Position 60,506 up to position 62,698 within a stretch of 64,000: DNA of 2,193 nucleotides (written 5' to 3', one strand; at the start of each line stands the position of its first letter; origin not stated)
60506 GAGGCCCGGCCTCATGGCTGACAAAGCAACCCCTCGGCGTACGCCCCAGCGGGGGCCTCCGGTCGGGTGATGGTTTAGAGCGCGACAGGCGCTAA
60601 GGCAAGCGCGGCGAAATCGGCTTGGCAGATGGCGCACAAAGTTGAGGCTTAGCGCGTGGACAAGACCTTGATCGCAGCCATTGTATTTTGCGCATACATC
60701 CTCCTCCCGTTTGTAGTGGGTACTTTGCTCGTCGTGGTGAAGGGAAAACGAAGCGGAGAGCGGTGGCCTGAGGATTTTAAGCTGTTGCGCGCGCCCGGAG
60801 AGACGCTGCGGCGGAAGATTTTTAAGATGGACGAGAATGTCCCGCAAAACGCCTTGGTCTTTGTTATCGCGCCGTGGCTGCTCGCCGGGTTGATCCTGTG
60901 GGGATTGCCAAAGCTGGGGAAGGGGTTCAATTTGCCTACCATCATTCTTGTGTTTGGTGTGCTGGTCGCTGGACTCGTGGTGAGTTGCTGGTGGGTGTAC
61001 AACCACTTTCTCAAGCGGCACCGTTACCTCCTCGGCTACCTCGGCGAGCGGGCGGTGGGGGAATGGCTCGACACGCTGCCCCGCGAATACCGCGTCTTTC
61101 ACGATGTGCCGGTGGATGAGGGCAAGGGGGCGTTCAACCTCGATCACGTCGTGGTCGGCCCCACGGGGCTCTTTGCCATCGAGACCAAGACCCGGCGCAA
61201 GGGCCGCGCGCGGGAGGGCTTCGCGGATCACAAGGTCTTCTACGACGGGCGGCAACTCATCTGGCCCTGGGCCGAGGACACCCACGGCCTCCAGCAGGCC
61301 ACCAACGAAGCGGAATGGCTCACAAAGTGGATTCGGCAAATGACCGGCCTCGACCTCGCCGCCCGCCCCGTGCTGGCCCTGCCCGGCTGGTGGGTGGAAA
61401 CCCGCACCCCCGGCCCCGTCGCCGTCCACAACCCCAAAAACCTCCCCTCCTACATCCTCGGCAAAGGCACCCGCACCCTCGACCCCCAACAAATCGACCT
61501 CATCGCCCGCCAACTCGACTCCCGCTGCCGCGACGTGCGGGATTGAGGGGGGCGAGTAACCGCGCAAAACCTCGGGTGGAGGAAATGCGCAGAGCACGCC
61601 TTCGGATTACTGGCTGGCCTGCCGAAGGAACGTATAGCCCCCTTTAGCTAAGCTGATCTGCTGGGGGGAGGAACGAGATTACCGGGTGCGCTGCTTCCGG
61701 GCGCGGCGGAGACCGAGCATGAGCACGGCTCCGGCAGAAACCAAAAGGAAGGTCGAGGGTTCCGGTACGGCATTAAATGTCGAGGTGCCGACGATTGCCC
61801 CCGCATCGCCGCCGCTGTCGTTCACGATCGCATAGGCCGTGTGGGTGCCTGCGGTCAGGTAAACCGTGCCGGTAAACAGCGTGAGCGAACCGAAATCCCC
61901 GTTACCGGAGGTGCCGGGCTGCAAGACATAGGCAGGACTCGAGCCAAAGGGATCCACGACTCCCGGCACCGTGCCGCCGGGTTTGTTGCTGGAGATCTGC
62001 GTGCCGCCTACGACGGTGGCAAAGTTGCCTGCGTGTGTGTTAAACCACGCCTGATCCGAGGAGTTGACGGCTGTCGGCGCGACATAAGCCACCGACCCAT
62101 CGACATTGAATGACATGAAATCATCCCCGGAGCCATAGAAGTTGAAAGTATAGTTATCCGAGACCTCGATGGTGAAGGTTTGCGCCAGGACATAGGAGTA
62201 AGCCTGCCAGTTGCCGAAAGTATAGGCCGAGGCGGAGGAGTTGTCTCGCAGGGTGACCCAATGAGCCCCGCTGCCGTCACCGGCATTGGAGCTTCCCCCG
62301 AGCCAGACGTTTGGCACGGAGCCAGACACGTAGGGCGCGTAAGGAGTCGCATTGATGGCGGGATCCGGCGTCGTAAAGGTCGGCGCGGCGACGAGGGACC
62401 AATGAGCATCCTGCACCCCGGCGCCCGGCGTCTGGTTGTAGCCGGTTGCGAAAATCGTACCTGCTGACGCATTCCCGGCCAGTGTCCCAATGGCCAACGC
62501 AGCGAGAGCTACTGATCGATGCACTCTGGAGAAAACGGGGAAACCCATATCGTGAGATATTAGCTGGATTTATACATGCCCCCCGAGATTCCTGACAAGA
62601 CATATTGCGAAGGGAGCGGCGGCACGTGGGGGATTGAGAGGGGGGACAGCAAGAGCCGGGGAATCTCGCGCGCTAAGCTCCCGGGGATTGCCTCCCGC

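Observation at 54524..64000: A defence and replication island follows the fructose locus. It may hold an undescribed defence system.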

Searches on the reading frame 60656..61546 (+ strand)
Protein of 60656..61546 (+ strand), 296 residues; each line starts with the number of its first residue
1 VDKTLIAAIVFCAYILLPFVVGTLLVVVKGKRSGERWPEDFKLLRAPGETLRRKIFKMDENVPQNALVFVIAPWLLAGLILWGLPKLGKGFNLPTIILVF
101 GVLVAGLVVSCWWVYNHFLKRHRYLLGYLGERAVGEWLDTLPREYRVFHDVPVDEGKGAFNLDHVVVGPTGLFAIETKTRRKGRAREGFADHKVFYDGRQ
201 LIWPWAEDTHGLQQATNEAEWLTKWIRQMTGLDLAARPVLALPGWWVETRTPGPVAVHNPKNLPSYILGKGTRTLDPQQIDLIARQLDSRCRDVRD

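Call 3: search_protein_families(library=pfam, proteins=[window:60656-61546:+], max_evalue=0.01)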
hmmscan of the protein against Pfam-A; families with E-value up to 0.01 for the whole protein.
window:60656-61546:+ (296 aa): 1 family
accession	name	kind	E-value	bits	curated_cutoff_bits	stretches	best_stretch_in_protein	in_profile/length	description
PF08378.17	NERD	-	8.5e-16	58.9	22.1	1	127-241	2-109/111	Nuclease-related domain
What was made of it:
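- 60656..61546 (+): Membrane-anchored NERD (PD-(D/E)xK-type) protein with three N-terminal TM helices. Pfam NERD 8.5e-16 (call 3).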

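Call 9: search_protein_families(library=padloc, proteins=[window:60656-61546:+], max_evalue=0.01)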
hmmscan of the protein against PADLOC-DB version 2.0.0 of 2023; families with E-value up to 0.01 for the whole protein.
window:60656-61546:+ (296 aa): 0 families
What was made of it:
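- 60656..61546 (+): No PADLOC hit (call 9).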

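Call 10: search_protein_families(library=ncbifam, proteins=[window:60656-61546:+], max_evalue=0.01)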
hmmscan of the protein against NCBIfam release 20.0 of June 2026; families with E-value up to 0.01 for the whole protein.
window:60656-61546:+ (296 aa): 1 family
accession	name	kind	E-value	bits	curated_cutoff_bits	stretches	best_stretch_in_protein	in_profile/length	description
NF047741.1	antiphage_MADS6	equivalog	8.4e-05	21.3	460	1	130-179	14-65/612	methylation-associated defense system protein kinase MAD6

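Call 11: search_protein_families(library=phrogs, proteins=[window:60656-61546:+], max_evalue=0.01)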
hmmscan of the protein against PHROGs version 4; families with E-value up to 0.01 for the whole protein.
window:60656-61546:+ (296 aa): 0 families

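Call 71: search_protein_representatives(protein=window:60656-61546:+)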
Query: 296 residues. Proteins with E-value up to 0.001 (for the whole library): 3753; up to 1e-10: 1715; up to 1e-30: 365. The best 150 are listed.
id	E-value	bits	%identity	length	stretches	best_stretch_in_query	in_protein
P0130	2.8e-203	690.4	100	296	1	1-296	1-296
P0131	3.4e-83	295.8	52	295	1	5-296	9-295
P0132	2.8e-80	286.2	50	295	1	20-296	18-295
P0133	4.2e-69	249.5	44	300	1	9-296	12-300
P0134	3.8e-68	246.4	51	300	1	20-296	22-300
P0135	1.2e-67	244.8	42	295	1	11-294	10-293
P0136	7.5e-67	242.1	41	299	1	3-296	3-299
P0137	2.8e-66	240.2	45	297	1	10-295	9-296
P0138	9.7e-66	238.5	42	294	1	12-295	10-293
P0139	1.1e-64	235.0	47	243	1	57-296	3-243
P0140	8.0e-64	232.2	41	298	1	6-295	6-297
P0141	2.3e-63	230.7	44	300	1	13-296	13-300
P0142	2.3e-63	230.7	44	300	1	4-295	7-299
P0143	7.1e-63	229.0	44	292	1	19-296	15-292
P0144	1.1e-60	221.9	42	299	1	12-296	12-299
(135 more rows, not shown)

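Call 72: find_encoding_contigs(protein=P0133, flank=6000, max_places=3)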
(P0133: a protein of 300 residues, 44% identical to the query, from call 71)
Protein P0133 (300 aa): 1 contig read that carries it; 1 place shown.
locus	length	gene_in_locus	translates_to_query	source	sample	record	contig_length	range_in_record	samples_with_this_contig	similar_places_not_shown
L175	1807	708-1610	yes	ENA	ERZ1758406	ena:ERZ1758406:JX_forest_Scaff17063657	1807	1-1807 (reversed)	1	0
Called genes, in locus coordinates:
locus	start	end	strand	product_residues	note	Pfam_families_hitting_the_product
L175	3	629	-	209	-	?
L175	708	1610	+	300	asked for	PF08378:NERD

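Call 73: list_cluster_members(proteins=[P0131, P0132, P0134, P0135, P0136, P0137, P0138, P0140, P0141, P0142])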
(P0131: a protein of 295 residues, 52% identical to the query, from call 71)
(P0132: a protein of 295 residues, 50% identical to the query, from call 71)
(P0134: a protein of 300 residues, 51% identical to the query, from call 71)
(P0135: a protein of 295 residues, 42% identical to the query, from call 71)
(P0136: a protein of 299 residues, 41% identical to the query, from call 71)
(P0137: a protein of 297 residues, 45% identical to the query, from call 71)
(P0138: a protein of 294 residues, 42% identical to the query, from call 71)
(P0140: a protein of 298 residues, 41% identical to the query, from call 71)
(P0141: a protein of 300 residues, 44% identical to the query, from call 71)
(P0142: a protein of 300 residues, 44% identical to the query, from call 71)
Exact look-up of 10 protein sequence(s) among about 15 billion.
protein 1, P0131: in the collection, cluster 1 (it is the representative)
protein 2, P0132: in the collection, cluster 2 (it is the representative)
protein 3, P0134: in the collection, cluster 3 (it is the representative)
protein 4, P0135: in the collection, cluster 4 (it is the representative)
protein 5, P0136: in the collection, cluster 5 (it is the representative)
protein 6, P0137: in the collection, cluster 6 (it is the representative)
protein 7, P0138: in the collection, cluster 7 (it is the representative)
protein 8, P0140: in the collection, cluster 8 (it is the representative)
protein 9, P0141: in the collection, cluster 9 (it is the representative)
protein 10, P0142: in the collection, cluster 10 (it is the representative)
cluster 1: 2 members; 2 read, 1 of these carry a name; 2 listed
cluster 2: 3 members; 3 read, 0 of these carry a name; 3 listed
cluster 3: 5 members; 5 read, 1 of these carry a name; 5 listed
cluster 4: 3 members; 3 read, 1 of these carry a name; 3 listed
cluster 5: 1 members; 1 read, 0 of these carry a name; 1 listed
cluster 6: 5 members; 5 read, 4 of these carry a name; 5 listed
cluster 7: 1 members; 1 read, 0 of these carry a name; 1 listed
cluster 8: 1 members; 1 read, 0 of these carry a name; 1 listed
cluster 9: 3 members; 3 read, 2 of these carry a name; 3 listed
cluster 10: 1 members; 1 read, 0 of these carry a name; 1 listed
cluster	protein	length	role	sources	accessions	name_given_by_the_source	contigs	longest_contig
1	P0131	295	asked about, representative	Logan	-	-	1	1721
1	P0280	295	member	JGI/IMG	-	hypothetical protein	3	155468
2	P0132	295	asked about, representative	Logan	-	-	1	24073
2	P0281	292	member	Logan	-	-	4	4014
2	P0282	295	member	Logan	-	-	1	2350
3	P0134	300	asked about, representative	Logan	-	-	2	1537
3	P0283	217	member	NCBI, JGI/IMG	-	hypothetical protein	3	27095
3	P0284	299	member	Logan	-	-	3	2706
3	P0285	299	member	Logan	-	-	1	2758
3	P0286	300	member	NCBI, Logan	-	-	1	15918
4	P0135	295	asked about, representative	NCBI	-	-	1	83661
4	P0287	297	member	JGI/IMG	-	hypothetical protein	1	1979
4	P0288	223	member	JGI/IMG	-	-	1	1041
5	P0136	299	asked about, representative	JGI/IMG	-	-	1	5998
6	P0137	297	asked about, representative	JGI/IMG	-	hypothetical protein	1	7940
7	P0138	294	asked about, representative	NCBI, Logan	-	-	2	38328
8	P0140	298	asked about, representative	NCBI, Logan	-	-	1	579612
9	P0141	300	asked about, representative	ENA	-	-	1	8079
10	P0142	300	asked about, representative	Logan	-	-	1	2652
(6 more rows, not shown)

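Call 74: find_encoding_contigs(protein=P0140, flank=8000, max_places=1)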
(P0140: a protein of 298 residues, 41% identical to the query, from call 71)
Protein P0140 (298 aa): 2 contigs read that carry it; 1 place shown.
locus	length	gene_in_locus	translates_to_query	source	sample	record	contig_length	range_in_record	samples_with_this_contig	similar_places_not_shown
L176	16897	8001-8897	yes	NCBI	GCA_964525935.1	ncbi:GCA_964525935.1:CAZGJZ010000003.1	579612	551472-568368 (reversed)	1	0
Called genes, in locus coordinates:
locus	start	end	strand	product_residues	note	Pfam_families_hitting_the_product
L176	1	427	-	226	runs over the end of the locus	PF01618:MotA_ExbB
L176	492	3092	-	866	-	PF13174:TPR_6 (faint), PF13432:TPR_16 (faint)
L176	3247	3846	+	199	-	PF04011:LemA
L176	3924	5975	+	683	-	PF01435:Peptidase_M48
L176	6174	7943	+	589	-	PF01120:Alpha_L_fucos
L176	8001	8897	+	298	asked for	PF08378:NERD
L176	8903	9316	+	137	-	PF02657:SufE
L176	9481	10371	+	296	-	PF01026:TatD_DNase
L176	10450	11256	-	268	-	PF00899:ThiF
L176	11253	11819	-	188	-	PF13521:AAA_28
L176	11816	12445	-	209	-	PF04973:NMN_transporter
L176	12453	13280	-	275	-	PF01430:HSP33 (weak)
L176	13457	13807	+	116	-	PF11325:DUF3127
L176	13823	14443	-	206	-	PF01625:PMSR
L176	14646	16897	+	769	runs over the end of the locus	PF17389:Bac_rhamnosid6H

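Call 75: find_encoding_contigs(protein=P0135, flank=8000, max_places=1)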
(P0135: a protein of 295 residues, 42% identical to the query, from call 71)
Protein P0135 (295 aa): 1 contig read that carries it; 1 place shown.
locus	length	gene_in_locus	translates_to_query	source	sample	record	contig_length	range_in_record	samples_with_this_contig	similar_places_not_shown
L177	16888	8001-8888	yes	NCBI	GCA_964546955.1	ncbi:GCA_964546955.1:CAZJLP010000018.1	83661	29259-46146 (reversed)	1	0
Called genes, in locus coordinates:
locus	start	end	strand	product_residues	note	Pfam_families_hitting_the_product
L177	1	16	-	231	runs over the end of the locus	PF00687:Ribosomal_L1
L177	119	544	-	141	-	PF03946:Ribosomal_L11_N, PF00298:Ribosomal_L11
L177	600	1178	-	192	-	PF02357:NusG, PF00467:KOW (weak)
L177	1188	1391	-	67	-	PF00584:SecE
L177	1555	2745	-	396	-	PF00009:GTP_EFTU, PF03144:GTP_EFTU_D2, PF03143:GTP_EFTU_D3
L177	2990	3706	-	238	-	-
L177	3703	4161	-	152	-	PF02472:ExbD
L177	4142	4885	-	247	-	PF01618:MotA_ExbB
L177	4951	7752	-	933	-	PF07719:TPR_2 (faint), PF13174:TPR_6 (faint), PF13428:TPR_14 (faint), PF14559:TPR_19 (faint)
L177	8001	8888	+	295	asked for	PF08378:NERD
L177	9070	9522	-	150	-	-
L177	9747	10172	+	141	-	PF02657:SufE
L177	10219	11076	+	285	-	PF01026:TatD_DNase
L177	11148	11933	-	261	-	PF00899:ThiF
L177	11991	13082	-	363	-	PF08534:Redoxin, PF00578:AhpC-TSA, PF13098:Thioredoxin_2 (weak), PF13905:Thioredoxin_8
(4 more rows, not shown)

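Call 76: find_encoding_contigs(protein=P0280, flank=8000, max_places=1)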
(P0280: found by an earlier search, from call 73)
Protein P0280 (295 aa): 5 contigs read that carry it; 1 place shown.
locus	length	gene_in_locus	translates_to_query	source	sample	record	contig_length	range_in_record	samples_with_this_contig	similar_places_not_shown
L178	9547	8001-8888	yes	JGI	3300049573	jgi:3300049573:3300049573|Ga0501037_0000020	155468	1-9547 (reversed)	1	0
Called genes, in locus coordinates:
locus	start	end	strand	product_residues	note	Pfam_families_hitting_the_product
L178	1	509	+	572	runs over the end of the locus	PF03109:ABC1, PF27536:UbiB_helical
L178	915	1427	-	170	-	-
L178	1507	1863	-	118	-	-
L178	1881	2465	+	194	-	PF13404:HTH_AsnC-type (weak), PF13412:HTH_24 (weak), PF01037:AsnC_trans_reg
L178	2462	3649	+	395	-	PF00155:Aminotran_1_2, PF01041:DegT_DnrJ_EryC1 (weak), PF01053:Cys_Met_Meta_PP (weak)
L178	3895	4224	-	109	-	-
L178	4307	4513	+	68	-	-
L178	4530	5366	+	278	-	PF14267:DUF4357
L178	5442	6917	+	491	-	PF07669:Eco57I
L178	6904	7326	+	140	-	PF17728:BsuBI_PstI_RE_N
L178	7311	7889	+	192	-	PF06616:BsuBI_PstI_RE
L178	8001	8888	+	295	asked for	PF08378:NERD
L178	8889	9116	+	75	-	-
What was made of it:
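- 60656..61546 (+): Contexts are mixed (calls 74-76).
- NERD homologues are solitary, and two of three sit in housekeeping contexts (calls 74-76).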

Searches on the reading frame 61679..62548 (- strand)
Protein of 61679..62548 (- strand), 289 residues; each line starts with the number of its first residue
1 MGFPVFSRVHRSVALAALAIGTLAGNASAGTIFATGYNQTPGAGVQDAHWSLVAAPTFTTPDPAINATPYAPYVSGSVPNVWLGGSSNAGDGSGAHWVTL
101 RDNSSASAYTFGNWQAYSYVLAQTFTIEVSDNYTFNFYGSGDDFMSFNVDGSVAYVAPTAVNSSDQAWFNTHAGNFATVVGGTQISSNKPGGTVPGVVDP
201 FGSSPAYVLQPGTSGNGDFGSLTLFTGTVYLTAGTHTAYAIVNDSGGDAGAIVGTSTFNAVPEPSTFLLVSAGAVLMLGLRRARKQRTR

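Call 3: search_protein_families(library=pfam, proteins=[window:61679-62548:-], max_evalue=0.01)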
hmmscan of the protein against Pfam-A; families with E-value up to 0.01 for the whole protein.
window:61679-62548:- (289 aa): 1 family
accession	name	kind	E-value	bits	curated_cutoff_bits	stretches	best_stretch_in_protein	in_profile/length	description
PF07589.16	PEP-CTERM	-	0.00032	21.1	20.7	1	260-282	1-23/24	PEP-CTERM motif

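Call 9: search_protein_families(library=padloc, proteins=[window:61679-62548:-], max_evalue=0.01)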
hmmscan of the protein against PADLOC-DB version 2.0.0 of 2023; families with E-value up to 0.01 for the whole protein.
window:61679-62548:- (289 aa): 0 families

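Call 10: search_protein_families(library=ncbifam, proteins=[window:61679-62548:-], max_evalue=0.01)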
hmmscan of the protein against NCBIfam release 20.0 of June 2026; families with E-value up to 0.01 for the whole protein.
window:61679-62548:- (289 aa): 2 families
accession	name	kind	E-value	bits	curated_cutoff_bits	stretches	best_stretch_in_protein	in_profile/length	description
NF038129.1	PEP_NF038129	equivalog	1.2e-05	25.2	65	1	228-284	143-194/194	NF038129 family PEP-CTERM protein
TIGR02595.1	PEP_CTERM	domain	0.00034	21.2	16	1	261-285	1-24/24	PEP-CTERM sorting domain-containing protein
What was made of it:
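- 61679..62548 (-): PEP-CTERM surface protein, a strain-specific insertion between NERD and EVE-HNH. Pfam and TIGR02595, 3e-4 (calls 3, 10).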

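Call 11: search_protein_families(library=phrogs, proteins=[window:61679-62548:-], max_evalue=0.01)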
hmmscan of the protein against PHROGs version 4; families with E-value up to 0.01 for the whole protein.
window:61679-62548:- (289 aa): 0 families
